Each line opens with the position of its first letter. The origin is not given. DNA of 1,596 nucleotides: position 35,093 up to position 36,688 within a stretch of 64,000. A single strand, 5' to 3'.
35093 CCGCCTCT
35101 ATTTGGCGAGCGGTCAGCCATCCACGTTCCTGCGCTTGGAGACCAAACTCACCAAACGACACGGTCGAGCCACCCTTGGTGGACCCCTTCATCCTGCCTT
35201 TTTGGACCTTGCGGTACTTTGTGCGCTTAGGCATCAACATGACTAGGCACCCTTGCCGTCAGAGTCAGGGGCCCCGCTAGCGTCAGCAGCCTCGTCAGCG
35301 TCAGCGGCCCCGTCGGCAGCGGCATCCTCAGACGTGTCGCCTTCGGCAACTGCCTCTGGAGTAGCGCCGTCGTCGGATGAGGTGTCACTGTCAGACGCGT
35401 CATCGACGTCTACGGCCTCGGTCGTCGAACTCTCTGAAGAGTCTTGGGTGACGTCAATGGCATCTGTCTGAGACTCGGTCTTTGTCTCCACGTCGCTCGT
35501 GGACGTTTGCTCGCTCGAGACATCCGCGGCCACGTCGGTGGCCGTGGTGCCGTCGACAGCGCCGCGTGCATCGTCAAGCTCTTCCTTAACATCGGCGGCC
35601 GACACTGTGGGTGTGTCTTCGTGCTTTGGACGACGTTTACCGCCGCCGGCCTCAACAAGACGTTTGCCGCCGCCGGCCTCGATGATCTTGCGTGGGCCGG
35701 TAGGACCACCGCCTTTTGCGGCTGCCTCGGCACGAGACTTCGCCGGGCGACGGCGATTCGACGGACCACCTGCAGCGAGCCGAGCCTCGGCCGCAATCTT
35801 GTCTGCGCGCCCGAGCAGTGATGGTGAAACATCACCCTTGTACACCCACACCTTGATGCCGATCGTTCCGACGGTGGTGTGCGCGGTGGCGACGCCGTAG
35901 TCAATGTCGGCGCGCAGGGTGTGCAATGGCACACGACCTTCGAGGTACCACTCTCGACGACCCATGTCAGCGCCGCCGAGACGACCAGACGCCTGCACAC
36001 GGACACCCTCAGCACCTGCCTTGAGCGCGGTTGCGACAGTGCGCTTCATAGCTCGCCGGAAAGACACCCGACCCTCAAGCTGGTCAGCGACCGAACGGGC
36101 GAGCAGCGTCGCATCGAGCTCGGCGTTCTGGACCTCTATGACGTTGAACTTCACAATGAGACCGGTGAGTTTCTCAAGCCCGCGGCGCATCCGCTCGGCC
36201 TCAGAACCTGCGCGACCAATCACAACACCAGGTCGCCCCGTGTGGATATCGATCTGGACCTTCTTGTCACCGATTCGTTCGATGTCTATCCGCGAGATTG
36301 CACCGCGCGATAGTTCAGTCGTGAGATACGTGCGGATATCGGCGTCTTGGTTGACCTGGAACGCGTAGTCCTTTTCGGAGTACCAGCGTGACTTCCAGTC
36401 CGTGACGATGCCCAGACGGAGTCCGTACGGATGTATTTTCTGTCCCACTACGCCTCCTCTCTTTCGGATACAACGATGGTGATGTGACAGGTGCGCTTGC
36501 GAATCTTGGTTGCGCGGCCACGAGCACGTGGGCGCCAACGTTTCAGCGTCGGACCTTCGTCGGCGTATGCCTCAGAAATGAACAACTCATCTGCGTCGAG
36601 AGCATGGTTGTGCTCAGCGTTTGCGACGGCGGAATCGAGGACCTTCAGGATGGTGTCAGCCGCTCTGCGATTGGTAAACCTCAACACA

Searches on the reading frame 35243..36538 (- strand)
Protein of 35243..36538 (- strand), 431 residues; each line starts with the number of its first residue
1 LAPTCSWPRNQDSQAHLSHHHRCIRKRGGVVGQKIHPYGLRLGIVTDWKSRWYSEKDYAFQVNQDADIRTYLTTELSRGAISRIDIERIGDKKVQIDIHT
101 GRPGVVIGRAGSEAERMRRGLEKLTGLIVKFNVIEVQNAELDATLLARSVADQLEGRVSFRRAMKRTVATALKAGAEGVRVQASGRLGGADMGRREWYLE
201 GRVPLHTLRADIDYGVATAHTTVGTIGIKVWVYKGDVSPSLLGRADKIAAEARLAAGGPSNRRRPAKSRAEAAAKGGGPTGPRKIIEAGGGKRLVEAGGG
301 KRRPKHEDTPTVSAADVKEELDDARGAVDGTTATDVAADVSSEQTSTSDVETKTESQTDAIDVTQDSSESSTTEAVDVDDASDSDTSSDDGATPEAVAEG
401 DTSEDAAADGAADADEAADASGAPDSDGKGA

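Call 67: search_protein_families(library=ncbifam, proteins=[window:35243-36538:-], max_evalue=1e-20)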
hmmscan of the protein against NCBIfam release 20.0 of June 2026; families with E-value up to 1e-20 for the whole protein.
window:35243-36538:- (431 aa): 3 families
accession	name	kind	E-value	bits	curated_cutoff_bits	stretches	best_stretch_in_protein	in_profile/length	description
TIGR01009.1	rpsC_bact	equivalog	1.7e-79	266.5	114.5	1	32-238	2-209/212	30S ribosomal protein S3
NF003219.0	PRK04191.1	equivalog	5.6e-26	91.3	147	1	62-238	11-188/229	30S ribosomal protein S3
TIGR01008.1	uS3_euk_arch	equivalog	4.9e-23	81.9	150.25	1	63-238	10-186/195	30S ribosomal protein S3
